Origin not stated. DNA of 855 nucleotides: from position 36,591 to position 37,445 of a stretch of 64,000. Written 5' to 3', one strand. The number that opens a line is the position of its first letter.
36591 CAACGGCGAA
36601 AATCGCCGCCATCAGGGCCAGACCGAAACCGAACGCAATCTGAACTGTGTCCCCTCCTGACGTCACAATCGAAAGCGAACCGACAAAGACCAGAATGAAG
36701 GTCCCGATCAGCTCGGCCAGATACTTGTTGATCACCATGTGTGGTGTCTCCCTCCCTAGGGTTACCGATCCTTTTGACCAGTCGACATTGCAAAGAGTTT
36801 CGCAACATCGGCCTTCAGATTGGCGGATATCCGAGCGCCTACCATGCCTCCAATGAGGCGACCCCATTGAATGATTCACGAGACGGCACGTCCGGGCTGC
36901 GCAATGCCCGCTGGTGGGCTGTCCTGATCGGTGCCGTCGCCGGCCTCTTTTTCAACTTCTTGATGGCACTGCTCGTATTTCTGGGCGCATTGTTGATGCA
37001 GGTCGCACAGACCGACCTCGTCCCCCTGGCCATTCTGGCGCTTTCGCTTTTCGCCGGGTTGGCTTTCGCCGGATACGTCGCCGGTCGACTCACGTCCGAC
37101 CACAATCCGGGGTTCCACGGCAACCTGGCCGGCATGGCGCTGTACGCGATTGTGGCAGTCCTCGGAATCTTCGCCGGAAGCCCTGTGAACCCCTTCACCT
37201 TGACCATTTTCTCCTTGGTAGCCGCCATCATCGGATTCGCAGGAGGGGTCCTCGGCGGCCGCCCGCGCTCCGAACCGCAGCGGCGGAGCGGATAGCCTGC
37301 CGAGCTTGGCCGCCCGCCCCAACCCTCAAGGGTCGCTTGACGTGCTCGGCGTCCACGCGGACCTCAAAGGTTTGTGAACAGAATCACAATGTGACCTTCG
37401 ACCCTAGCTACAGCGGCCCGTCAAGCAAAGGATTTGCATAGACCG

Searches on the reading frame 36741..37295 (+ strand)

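Call 9: search_protein_families(library=pfam, proteins=[window:36741-37295:+], max_evalue=0.01)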
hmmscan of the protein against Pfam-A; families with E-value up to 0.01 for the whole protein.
window:36741-37295:+ (184 aa): 2 families
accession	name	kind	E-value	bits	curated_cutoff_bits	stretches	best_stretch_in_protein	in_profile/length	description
PF02163.28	Peptidase_M50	-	0.00013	21.8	27.2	1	6-135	35-106/221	Peptidase family M50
PF12670.12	DUF3792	-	0.00019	22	31.3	1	58-172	2-115/115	Protein of unknown function (DUF3792)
